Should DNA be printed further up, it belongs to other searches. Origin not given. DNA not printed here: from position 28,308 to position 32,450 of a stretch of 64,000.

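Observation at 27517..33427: A single 1280-aa ORF fuses an MMPL-type exporter, a PlsC-type acyltransferase and a SAM methyltransferase, in an operon with a fatty acid hydroxylase-family enzyme and divergent from a PF14907-like nucleotidyltransferase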

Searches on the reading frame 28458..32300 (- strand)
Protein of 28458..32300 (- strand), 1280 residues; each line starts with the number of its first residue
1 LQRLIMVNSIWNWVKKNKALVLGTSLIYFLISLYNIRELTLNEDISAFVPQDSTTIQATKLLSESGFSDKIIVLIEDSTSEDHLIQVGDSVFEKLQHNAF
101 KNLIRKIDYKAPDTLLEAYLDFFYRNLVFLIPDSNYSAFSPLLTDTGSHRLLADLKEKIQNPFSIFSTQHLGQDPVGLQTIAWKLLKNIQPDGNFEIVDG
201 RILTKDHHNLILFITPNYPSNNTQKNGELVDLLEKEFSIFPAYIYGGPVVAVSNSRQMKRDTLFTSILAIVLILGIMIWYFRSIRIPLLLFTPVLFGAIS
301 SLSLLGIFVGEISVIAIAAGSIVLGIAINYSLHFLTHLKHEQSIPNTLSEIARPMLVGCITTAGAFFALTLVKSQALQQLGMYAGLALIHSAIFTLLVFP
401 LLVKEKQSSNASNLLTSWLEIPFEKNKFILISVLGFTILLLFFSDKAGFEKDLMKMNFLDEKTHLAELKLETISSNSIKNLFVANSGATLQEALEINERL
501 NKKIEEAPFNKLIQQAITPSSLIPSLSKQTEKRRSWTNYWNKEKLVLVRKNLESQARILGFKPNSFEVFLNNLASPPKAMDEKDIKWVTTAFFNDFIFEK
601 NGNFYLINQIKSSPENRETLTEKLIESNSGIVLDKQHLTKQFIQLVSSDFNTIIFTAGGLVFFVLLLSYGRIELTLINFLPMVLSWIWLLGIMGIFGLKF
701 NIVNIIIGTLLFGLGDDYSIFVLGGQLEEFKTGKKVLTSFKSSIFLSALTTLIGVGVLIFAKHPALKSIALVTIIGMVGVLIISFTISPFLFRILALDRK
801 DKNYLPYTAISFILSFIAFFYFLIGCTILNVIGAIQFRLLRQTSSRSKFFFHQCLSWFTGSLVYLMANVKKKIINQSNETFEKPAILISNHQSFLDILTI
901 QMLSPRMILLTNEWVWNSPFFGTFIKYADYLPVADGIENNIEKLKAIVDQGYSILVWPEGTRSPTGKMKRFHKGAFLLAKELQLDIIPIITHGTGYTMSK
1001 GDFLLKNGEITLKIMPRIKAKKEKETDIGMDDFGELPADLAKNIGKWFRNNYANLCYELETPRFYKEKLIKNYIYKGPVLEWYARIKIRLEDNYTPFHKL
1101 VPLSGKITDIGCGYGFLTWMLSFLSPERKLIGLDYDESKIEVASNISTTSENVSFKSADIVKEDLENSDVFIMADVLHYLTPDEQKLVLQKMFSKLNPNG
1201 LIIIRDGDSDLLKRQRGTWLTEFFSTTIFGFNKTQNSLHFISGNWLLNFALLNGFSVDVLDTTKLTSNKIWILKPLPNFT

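Call 6: search_protein_families(library=pfam, proteins=[window:28458-32300:-], max_evalue=0.01)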
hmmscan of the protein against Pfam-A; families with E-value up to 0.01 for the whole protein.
window:28458-32300:- (1280 aa): 12 families
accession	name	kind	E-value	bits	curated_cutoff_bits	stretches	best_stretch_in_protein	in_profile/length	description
PF01553.26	Acyltransferase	-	2.8e-18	66.4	23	1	878-990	9-130/132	Acyltransferase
PF03176.21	MMPL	-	1.8e-17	63.8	20.5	2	242-402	125-298/333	MMPL family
PF13847.12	Methyltransf_31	-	9.2e-15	55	27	1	1106-1210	6-117/145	Methyltransferase domain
PF13649.12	Methyltransf_25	-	1e-10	42.6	27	1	1107-1200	1-97/97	Methyltransferase domain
PF08242.18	Methyltransf_12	-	1.3e-10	42.3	30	1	1109-1202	2-98/98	Methyltransferase domain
PF08241.18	Methyltransf_11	-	8.6e-08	33.2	21.2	1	1109-1204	2-95/95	Methyltransferase domain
PF00891.24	Methyltransf_2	-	4.3e-07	29.9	22.3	1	1106-1204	65-164/210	O-methyltransferase domain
PF01739.24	CheR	-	4.8e-07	29.8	27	1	1149-1219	116-185/195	CheR methyltransferase, SAM binding domain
PF05175.20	MTS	-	1.9e-05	24.8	23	1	1103-1172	31-103/170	Methyltransferase small domain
PF13489.12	Methyltransf_23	-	3e-05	24.3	27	1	1102-1219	21-132/164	Methyltransferase domain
PF05401.17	NodS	-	0.0003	21.1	24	1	1105-1204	45-144/201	Nodulation protein S (NodS)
PF09243.16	Rsm22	-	0.0061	16.5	23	0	1096-1208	29-143/275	Mitochondrial small ribosomal subunit Rsm22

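Call 7: search_protein_families(library=ncbifam, proteins=[window:28458-32300:-], max_evalue=0.01)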
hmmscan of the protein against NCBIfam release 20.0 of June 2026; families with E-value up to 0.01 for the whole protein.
window:28458-32300:- (1280 aa): 26 families (the best 25 are shown)
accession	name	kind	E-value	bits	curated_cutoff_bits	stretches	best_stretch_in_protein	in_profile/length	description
TIGR00921.1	2A067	subfamily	5.3e-34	117.3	351.9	2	641-792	574-731/733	hydrophobe/amphiphile efflux-3 (HAE3) family transporter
TIGR03480.1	HpnN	hypoth_equivalog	1e-27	96.5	751.85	2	648-792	712-856/862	hopanoid biosynthesis associated RND transporter like protein HpnN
TIGR00530.1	AGP_acyltrn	subfamily_domain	4.8e-18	65.2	102.95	1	872-990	5-128/130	1-acylglycerol-3-phosphate O-acyltransferase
NF045600.2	BstA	equivalog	9.2e-16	56.9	1400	2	647-795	284-897/903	sterol transporter cytoplasmic membrane protein BstA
NF006386.0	PRK08633.1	equivalog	3.1e-15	55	1221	1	870-993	428-553/1147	acyl-[ACP]--phospholipid O-acyltransferase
TIGR00833.1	actII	subfamily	1.3e-11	43.5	874.7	2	641-792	166-329/910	MMPL family RND transporter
NF005291.0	PRK06814.1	equivalog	1.9e-11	42.6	1349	1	816-1019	388-587/1140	acyl-[ACP]--phospholipid O-acyltransferase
NF005959.0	PRK08043.1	equivalog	9.5e-10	37.4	886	1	873-1032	17-174/719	bifunctional acyl-ACP--phospholipid O-acyltransferase/long-chain-fatty-acid--ACP ligase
TIGR00740.1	TIGR00740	equivalog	5.5e-09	36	193.3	1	1099-1205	49-160/239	carboxy-S-adenosyl-L-methionine synthase CmoA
NF052374.1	HopndTporHpnN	equivalog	1.5e-08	33.2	1100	1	663-791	727-853/858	hopanoid transporter HpnN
NF043040.1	corrin_prot_MT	hypoth_equivalog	2.8e-08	33.5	180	1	1105-1207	43-150/216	corrinoid protein-associated methyltransferase CpaM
TIGR02072.1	BioC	equivalog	9.1e-07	28.9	184.95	1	1106-1204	37-132/244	malonyl-ACP O-methyltransferase BioC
TIGR01983.1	UbiG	equivalog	1.5e-06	27.7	102.95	1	1104-1204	50-151/228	bifunctional 2-polyprenyl-6-hydroxyphenol methylase/3-demethylubiquinol 3-O-methyltransferase UbiG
NF002463.0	PRK01683.1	equivalog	2.9e-06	27.1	297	1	1105-1205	33-129/258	trans-aconitate 2-methyltransferase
NF011593.0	PRK15018.1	equivalog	4.1e-06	26.7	501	1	883-1021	65-207/245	1-acylglycerol-3-phosphate O-acyltransferase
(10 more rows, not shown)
